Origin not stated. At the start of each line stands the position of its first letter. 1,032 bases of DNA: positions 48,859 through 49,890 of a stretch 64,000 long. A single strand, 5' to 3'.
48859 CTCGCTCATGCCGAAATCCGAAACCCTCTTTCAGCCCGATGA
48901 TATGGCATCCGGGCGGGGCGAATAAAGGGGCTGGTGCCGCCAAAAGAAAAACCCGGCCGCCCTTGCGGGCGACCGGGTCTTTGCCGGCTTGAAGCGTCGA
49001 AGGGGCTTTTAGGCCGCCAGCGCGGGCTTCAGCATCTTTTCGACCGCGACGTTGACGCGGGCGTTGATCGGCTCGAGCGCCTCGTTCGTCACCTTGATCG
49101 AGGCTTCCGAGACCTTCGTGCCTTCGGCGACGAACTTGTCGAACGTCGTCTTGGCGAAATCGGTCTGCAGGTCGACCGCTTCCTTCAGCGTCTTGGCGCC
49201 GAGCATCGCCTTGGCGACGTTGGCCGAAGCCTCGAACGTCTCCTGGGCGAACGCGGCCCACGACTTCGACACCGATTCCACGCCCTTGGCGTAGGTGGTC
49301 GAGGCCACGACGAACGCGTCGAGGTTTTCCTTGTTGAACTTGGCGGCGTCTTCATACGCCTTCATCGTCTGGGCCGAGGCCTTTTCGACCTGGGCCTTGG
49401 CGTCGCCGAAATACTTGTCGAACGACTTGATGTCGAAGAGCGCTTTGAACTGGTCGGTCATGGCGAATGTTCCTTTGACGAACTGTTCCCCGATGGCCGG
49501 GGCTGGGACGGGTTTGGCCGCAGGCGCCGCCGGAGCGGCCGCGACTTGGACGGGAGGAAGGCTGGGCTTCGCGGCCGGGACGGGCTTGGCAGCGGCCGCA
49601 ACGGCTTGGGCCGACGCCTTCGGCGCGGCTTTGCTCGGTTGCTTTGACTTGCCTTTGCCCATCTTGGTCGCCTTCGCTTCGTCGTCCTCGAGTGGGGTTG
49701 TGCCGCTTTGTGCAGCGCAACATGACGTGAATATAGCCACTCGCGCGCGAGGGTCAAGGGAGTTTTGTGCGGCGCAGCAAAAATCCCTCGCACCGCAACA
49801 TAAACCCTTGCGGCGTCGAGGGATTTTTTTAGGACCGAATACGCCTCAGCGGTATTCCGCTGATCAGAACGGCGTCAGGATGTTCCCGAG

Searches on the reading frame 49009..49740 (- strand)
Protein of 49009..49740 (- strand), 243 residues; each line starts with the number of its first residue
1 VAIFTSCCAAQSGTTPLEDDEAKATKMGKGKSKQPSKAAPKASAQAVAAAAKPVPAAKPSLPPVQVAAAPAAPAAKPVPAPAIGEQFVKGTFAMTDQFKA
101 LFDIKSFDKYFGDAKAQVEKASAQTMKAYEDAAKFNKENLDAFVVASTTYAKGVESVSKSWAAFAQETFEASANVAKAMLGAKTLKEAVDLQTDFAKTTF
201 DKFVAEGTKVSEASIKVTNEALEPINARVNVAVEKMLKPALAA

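Call 3: search_protein_families(library=pfam, proteins=[window:49009-49740:-], max_evalue=0.01)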
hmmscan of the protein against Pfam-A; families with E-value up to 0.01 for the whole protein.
window:49009-49740:- (243 aa): 1 family
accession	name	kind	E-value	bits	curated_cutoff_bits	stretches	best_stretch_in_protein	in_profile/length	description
PF09361.15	Phasin_2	-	1.5e-21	76.9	24.9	1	130-229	1-100/100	Phasin protein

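Call 4: search_protein_families(library=ncbifam, proteins=[window:49009-49740:-], max_evalue=0.01)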
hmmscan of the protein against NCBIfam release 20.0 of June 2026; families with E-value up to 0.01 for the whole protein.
window:49009-49740:- (243 aa): 3 families
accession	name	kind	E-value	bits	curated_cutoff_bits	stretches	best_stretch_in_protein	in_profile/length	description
TIGR01841.1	phasin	subfamily_domain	7.4e-14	52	30.2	1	151-236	2-87/88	TIGR01841 family phasin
TIGR01985.1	phasin_2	equivalog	5e-10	39.9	99.7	1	114-229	6-121/123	phasin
NF045536.1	phasin_PhaP6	equivalog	0.00018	21.9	100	1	154-229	52-131/138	polyhydroxyalkanoate granule-associated phasin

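Call 9: find_homologous_proteins(query=window:49009-49665:-)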
Query window:49009-49665:- (218 aa): 102 proteins with E <= 0.001 among 8000 candidates.
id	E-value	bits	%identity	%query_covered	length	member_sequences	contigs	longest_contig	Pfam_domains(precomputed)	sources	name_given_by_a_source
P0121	3.6e-124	430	100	100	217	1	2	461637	PF09361.16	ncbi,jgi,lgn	jgi:phasin family protein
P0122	1.9e-123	428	100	100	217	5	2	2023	PF09361.16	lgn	-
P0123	2.7e-122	424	98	100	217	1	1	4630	PF09361.16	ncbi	-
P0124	1.4e-121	422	98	100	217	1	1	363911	PF09361.16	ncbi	-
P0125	2.2e-121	421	97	100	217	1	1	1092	PF09361.16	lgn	-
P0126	3.4e-121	420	98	100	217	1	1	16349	PF09361.16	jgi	-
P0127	4.8e-121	420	98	100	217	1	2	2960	PF09361.16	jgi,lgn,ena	-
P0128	8.0e-121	419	97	100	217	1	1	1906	PF09361.16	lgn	-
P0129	8.6e-121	419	96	100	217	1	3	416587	PF09361.16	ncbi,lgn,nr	ncbi:MAG: TIGR01841 family phasin [Sphingopyxis sp.]|nr:TIGR01841 family phasin [Sphingopyxis sp.]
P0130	7.3e-120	416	95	100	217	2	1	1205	PF09361.16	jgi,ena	jgi:phasin family protein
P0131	1.8e-119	415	95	100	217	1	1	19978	PF09361.16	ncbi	-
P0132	3.4e-119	414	95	100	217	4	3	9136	PF09361.16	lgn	-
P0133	1.2e-118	412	90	100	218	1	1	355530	PF09361.16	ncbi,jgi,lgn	jgi:phasin family protein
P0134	3.9e-118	410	91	100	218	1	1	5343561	PF09361.16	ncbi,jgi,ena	-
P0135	5.7e-118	410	95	100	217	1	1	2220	PF09361.16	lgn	-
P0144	4.9e-86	306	75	100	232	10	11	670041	PF09361.16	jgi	jgi:phasin family protein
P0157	3.8e-58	215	69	75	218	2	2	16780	PF09361.16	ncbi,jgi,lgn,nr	ncbi:MAG: TIGR01841 family phasin [Rhodospirillales bacterium]|nr:TIGR01841 family phasin [Rhodospir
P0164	4.4e-56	208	62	83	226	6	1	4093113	PF09361.16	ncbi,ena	-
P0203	3.9e-27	114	47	62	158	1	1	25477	PF09361.16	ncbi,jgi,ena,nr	ncbi:MAG TPA: TIGR01841 family phasin [Azospirillum sp.]|nr:TIGR01841 family phasin [Azospirillum sp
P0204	4.0e-27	114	47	62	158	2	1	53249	PF09361.16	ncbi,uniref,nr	ncbi:TIGR01841 family phasin [Azospirillum sp. TSO22-1]|uniref:phasin family protein n=1 Tax=Azospir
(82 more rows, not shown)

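Call 12: find_encoding_contigs(protein=P0121, flank=10000, max_places=3)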
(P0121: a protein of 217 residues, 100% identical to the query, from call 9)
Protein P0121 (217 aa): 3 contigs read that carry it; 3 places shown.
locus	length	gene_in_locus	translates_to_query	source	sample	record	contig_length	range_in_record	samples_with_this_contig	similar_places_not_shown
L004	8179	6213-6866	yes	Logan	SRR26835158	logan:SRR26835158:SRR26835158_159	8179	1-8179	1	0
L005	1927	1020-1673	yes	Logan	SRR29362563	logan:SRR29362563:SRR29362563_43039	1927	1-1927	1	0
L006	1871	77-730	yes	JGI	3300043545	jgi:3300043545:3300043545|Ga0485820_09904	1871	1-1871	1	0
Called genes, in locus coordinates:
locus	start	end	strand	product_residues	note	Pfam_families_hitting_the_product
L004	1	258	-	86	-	?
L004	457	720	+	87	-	-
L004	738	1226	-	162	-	PF06892:Phage_CP76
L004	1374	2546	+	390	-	PF00108:Thiolase_N, PF00109:ketoacyl-synt (faint), PF02803:Thiolase_C, PF22691:Thiolase_C_1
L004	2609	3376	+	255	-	PF00072:Response_reg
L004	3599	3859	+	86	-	-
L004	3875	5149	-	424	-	PF13354:Beta-lactamase2, PF00768:Peptidase_S11, PF05036:SPOR (weak)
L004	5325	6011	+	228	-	-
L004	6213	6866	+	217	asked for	PF09361:Phasin_2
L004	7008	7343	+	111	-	PF02617:ClpS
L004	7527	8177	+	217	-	?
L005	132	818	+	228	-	-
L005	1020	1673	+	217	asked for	PF09361:Phasin_2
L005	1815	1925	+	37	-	?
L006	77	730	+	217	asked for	PF09361:Phasin_2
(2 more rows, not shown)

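Call 20: find_encoding_contigs(protein=P0144, flank=5000, max_places=1)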
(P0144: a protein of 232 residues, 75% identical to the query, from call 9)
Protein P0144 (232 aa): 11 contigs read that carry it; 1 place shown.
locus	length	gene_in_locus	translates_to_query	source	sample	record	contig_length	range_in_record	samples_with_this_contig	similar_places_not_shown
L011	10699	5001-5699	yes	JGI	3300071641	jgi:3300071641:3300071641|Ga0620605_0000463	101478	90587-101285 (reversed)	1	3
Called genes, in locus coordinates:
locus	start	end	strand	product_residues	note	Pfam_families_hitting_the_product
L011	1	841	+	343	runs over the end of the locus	?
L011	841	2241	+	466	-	PF02878:PGM_PMM_I, PF02879:PGM_PMM_II, PF02880:PGM_PMM_III, PF00408:PGM_PMM_IV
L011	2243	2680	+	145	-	PF06094:GGACT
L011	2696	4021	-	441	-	PF13354:Beta-lactamase2, PF00768:Peptidase_S11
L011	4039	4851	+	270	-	-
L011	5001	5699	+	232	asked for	PF09361:Phasin_2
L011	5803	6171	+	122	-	PF02617:ClpS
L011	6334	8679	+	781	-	PF02861:Clp_N, PF13191:AAA_16 (faint), PF00004:AAA, PF17871:AAA_lid_9, PF00004:AAA, PF07724:AAA_2, PF07728:AAA_5, PF10431:ClpB_D2-small, +6 more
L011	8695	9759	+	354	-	PF02515:CoA_transf_3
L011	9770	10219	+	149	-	PF00027:cNMP_binding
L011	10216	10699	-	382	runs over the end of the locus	PF11294:DUF3095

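Call 21: find_encoding_contigs(protein=P0164, flank=5000, max_places=1)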
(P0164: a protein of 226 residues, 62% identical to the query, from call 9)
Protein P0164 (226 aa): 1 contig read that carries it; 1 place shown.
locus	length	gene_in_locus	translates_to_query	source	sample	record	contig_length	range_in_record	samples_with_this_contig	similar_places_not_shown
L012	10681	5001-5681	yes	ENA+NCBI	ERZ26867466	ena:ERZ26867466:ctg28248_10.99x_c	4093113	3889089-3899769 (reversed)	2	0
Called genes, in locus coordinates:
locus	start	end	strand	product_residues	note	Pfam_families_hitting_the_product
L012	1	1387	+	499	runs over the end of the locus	PF01471:PG_binding_1 (faint)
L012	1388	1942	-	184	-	-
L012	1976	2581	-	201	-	-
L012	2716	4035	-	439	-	PF00768:Peptidase_S11, PF13354:Beta-lactamase2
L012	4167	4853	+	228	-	-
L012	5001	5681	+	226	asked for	PF09361:Phasin_2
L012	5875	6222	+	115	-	PF02617:ClpS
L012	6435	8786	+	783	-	PF02861:Clp_N, PF13191:AAA_16 (faint), PF00004:AAA, PF17871:AAA_lid_9, PF00004:AAA, PF07724:AAA_2, PF07728:AAA_5, PF10431:ClpB_D2-small, +6 more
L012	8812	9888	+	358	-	PF02515:CoA_transf_3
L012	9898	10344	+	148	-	PF00027:cNMP_binding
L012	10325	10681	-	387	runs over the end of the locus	PF04339:FemAB_like, PF13480:Acetyltransf_6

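Call 22: find_encoding_contigs(protein=P0134, flank=5000, max_places=1)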
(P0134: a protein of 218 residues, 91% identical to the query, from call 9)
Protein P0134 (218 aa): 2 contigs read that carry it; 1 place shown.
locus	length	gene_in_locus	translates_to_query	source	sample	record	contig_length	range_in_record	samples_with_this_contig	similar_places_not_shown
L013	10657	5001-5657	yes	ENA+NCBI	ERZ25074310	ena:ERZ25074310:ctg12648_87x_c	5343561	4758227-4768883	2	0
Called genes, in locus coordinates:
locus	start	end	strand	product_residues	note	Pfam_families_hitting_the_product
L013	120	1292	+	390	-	PF00108:Thiolase_N, PF00109:ketoacyl-synt (faint), PF02803:Thiolase_C, PF22691:Thiolase_C_1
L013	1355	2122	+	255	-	PF00072:Response_reg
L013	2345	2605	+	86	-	-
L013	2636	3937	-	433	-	PF13354:Beta-lactamase2, PF00768:Peptidase_S11, PF05036:SPOR (weak)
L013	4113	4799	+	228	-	-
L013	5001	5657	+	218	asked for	PF09361:Phasin_2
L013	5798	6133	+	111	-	PF02617:ClpS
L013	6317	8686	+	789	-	PF02861:Clp_N, PF13191:AAA_16 (faint), PF00004:AAA, PF17871:AAA_lid_9, PF00004:AAA, PF07724:AAA_2, PF07728:AAA_5, PF10431:ClpB_D2-small, +6 more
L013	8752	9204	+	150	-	PF00027:cNMP_binding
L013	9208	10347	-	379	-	PF11294:DUF3095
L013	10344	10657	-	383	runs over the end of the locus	PF04339:FemAB_like, PF13480:Acetyltransf_6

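Call 47: predict_structure(alignment_id=A3)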
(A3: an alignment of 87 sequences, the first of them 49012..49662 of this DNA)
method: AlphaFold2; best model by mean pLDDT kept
length: 217 residues; sequences in the alignment: 87
mean_pLDDT: 47.0   pTM: 0.29
mean pLDDT of the five models: 47.0, 46.7, 45.3, 43.3, 40.8
residues with pLDDT >= 90: 0; 70-90: 27; 50-70: 50; < 50: 140
segments of 3 or more residues with pLDDT < 50: 1-69, 71-92, 94-121, 196-204, 210-217
pLDDT, mean of each block of 10 residues (from residue 1): 35 30 27 28 29 34 39 43 44 43 38 42 52 66 71 69 70 71 60 49 48 45
secondary structure, 60 per line:
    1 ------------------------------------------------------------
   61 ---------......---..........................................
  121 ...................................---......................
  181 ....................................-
elements in order: H70-75 H79-155 H159-216

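Call 71: find_related_loci(query=A3, collection=metagenome_contigs, flank=600)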
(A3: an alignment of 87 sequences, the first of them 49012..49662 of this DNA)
Query A3 (217 aa) in metagenome_contigs; peptide patterns used: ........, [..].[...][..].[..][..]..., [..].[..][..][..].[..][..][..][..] (x = any residue, [..] = any of these).
600 stretches matched a pattern (row limit reached: there are more); 76 encode a relative of the query (tblastn E <= 1e-3); 76 distinct loci.
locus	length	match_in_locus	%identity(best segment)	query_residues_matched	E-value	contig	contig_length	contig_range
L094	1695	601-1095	67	45-213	7e-69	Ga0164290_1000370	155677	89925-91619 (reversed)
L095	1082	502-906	71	79-213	3e-64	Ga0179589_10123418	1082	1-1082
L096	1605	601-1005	67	79-213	2e-57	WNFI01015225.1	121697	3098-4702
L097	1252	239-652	60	76-213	3e-55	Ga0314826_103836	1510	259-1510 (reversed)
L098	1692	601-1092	53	32-216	6e-52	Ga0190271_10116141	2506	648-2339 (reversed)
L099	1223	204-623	61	74-213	2e-48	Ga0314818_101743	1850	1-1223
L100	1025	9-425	56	75-213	1e-47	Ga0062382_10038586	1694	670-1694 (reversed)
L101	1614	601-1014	55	76-213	6e-45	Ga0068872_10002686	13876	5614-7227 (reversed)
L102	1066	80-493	54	76-213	4e-47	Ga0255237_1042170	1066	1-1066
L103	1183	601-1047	46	56-213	2e-43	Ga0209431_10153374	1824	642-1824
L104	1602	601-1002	56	80-213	4e-46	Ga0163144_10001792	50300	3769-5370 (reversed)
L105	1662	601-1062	46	63-216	4e-41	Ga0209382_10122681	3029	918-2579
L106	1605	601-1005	53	79-213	5e-41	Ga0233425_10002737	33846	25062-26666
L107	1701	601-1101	46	50-213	2e-40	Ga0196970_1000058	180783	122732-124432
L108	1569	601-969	57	91-213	5e-40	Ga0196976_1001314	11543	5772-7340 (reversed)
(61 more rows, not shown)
